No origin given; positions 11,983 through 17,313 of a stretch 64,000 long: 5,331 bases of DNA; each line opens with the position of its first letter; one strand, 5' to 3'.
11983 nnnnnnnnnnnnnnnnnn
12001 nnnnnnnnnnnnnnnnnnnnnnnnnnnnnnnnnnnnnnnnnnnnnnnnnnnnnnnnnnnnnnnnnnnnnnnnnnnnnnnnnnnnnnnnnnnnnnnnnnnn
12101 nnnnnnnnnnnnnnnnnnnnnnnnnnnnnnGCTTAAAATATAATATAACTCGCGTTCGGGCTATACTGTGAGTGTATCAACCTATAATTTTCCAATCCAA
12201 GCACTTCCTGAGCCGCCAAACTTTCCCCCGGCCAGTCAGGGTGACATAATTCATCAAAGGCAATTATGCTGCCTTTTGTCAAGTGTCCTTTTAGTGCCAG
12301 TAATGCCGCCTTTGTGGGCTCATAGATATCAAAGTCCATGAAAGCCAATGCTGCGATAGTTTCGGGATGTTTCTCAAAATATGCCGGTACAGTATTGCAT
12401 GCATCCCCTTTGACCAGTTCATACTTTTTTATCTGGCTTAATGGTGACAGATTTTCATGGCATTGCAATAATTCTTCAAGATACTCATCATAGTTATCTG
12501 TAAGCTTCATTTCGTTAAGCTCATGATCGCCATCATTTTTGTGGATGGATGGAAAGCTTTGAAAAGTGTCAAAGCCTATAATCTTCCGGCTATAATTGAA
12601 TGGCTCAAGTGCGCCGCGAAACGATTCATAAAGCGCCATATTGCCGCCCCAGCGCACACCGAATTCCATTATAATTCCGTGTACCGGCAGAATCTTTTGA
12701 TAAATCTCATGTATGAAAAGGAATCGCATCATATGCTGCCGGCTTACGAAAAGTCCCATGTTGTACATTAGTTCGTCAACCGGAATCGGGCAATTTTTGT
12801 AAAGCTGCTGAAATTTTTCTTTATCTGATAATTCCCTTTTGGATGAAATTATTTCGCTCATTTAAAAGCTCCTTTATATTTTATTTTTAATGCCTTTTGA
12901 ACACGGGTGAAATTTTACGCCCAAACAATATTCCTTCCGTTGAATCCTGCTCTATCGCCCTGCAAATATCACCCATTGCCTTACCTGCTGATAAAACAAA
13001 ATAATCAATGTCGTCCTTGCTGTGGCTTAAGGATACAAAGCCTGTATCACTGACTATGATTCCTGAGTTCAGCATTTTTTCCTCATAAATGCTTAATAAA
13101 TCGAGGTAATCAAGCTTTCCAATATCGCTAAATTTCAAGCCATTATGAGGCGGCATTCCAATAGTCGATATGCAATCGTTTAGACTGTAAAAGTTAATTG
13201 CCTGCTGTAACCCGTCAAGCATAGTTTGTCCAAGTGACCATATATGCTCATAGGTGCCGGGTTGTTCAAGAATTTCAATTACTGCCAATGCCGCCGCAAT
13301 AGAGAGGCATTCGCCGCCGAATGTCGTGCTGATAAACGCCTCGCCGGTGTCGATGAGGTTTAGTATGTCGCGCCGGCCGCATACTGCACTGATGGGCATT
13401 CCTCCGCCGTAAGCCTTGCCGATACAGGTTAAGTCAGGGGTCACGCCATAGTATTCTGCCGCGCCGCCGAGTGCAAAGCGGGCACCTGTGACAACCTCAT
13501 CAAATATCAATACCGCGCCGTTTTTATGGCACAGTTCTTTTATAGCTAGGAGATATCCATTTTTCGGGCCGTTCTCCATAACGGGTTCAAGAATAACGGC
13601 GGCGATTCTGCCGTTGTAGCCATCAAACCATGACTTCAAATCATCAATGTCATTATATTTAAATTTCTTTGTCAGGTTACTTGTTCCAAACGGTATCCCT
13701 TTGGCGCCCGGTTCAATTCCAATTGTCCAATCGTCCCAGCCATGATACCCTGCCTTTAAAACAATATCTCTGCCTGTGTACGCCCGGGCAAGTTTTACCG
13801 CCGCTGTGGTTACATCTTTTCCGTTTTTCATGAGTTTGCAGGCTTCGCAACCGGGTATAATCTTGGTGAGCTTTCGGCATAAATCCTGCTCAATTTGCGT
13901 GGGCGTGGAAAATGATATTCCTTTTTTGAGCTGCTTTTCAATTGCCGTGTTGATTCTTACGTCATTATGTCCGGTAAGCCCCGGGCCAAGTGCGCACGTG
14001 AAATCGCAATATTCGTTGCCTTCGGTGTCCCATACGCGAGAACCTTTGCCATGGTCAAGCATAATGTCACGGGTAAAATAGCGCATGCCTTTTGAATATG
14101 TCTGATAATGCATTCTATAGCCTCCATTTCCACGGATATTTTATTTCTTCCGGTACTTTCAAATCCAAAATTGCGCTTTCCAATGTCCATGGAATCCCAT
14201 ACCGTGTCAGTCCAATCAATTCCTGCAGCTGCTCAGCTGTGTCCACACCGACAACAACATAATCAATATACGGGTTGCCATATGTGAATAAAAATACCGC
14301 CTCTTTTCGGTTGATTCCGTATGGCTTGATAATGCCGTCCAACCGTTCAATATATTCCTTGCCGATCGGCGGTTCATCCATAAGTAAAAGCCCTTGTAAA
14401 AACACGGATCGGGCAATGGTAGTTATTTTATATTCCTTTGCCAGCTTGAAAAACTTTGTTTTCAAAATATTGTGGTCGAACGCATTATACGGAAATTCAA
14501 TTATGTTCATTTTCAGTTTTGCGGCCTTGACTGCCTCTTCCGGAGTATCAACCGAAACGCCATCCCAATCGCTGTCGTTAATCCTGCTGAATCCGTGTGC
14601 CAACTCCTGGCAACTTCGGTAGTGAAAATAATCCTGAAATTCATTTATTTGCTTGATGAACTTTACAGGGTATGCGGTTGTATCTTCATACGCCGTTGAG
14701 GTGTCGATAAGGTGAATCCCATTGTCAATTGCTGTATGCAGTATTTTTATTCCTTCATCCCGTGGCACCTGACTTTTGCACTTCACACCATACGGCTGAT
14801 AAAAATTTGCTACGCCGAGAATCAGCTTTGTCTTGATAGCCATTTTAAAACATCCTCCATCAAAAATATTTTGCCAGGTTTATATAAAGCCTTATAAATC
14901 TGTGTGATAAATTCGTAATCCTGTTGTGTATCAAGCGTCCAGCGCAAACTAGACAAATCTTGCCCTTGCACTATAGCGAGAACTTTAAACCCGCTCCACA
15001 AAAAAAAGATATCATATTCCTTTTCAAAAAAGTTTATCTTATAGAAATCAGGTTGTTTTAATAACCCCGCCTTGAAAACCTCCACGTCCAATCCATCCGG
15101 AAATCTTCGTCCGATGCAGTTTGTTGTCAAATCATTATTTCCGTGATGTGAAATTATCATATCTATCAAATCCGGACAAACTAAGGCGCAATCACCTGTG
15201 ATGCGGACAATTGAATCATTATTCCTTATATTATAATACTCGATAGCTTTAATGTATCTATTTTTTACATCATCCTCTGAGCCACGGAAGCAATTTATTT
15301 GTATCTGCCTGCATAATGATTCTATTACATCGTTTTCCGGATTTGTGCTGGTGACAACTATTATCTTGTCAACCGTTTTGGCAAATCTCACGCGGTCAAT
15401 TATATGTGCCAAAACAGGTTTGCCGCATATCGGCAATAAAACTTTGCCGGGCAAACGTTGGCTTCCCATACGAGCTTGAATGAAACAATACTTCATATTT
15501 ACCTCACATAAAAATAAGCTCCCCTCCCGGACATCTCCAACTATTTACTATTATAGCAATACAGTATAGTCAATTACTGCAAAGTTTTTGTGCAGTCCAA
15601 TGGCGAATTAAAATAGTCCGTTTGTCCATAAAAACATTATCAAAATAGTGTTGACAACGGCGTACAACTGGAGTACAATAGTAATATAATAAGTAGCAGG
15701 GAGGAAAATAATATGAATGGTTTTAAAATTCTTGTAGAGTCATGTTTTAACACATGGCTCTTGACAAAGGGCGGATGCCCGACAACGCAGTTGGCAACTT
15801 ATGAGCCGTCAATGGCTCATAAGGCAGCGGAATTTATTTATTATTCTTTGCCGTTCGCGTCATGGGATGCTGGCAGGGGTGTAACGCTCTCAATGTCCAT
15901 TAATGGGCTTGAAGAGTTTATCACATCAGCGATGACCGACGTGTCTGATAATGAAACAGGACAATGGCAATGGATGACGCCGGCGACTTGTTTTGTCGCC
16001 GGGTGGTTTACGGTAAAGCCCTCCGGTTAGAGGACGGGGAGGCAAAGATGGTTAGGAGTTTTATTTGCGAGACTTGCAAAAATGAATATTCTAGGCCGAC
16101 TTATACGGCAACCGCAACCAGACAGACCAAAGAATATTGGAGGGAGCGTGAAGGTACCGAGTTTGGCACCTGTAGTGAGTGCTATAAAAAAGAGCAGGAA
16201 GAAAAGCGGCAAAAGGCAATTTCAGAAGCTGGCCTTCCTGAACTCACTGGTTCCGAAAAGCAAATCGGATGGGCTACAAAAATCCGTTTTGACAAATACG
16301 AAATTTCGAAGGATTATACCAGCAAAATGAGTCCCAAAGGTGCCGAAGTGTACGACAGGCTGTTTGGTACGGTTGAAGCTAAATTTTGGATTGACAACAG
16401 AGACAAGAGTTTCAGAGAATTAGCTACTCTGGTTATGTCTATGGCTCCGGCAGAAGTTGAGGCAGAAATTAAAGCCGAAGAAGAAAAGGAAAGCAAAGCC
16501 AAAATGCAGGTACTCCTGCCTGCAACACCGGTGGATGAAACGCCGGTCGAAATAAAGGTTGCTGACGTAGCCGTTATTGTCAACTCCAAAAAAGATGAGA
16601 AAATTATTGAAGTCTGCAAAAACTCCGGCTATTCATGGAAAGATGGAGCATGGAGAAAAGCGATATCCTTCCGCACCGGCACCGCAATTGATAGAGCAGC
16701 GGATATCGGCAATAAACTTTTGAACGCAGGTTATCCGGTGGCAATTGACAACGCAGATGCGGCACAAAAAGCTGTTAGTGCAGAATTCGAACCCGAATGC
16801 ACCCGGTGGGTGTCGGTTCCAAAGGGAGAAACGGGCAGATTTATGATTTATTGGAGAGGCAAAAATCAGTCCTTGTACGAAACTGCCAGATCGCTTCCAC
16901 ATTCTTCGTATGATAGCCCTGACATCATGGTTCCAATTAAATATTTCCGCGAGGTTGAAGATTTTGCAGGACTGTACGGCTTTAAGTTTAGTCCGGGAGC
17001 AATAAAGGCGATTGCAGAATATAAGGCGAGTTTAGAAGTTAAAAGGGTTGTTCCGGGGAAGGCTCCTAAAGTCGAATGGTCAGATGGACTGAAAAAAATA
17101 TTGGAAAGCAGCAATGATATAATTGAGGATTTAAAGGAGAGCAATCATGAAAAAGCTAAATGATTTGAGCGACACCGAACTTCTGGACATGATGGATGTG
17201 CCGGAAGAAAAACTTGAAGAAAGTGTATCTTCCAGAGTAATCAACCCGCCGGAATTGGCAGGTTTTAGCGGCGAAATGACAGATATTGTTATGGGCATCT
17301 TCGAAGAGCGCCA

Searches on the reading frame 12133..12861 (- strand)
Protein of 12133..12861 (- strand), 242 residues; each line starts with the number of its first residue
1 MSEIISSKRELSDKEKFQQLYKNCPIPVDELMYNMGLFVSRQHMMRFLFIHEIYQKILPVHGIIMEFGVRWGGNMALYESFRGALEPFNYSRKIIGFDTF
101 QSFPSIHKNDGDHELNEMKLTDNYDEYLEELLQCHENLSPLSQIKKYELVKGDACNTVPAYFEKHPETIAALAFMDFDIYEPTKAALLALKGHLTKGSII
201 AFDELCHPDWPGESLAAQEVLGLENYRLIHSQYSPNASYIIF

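Call 26: search_protein_families(library=pfam, proteins=[window:12133-12861:-], max_evalue=0.001)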
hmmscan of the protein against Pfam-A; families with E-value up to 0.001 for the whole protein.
window:12133-12861:- (242 aa): 1 family
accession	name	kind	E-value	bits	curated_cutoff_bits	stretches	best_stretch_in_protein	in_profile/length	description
PF05711.17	TylF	-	1.3e-06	28.3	23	1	59-205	90-229/264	Macrocin-O-methyltransferase (TylF)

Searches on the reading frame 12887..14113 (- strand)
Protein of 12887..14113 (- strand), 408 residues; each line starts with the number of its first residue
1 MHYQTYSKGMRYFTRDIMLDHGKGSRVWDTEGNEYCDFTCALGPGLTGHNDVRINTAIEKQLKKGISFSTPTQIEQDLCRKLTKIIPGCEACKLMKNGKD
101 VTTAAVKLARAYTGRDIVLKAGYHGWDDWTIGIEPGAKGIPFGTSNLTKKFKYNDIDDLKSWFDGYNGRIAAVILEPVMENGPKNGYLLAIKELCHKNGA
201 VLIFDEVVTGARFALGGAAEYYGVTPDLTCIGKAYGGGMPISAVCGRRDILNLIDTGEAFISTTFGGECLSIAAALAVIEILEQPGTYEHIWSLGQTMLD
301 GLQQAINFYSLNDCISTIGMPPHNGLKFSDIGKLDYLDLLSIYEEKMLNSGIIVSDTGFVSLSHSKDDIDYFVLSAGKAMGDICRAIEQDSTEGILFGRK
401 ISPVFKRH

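Call 26: search_protein_families(library=pfam, proteins=[window:12887-14113:-], max_evalue=0.001)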
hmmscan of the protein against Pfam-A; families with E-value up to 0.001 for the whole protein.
window:12887-14113:- (408 aa): 1 family
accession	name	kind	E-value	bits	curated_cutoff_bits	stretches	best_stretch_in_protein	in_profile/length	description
PF00202.27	Aminotran_3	-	7.6e-50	170.2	30.5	1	17-306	11-330/403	Aminotransferase class-III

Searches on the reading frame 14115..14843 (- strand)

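Call 26: search_protein_families(library=pfam, proteins=[window:14115-14843:-], max_evalue=0.001)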
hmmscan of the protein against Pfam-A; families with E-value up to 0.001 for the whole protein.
window:14115-14843:- (242 aa): 1 family
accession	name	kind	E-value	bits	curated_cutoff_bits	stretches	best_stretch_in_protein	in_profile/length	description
PF00248.27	Aldo_ket_red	-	6.4e-12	45.6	24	2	6-57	1-47/291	Aldo/keto reductase family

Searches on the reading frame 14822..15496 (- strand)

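Call 26: search_protein_families(library=pfam, proteins=[window:14822-15496:-], max_evalue=0.001)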
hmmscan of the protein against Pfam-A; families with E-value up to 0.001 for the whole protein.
window:14822-15496:- (224 aa): 2 families
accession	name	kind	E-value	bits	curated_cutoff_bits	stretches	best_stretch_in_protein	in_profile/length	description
PF02348.25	CTP_transf_3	-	7.9e-29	101.4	22.6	1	4-124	2-120/217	Cytidylyltransferase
PF12804.13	NTP_transf_3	-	1.3e-06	29.1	27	1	9-121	11-114/160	MobA-like NTP transferase domain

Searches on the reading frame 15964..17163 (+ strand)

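Call 26: search_protein_families(library=pfam, proteins=[window:15964-17163:+], max_evalue=0.001)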
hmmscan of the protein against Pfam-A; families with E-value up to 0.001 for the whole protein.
window:15964-17163:+ (399 aa): 0 families

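Call 28: search_protein_families(library=phrogs, proteins=[window:15964-17163:+], max_evalue=0.00001)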
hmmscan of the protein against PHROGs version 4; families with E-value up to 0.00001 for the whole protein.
window:15964-17163:+ (399 aa): 1 family
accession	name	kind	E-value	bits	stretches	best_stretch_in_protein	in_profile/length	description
phrog_16123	-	unknown function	9.6e-12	45.8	1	52-163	27-152/368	-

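Call 109: search_protein_families(library=pfam, proteins=[window:15964-17163:+], max_evalue=0.1)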
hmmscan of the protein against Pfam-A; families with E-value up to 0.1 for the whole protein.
window:15964-17163:+ (399 aa): 2 families
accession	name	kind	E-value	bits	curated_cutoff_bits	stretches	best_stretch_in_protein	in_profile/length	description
PF09734.15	Tau95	-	0.031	15.4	23.7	1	111-234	9-122/144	RNA polymerase III transcription factor (TF)IIIC subunit HTH domain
PF23928.1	DUF7266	-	0.049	13.8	27.6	1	144-211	37-102/145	Family of unknown function (DUF7266)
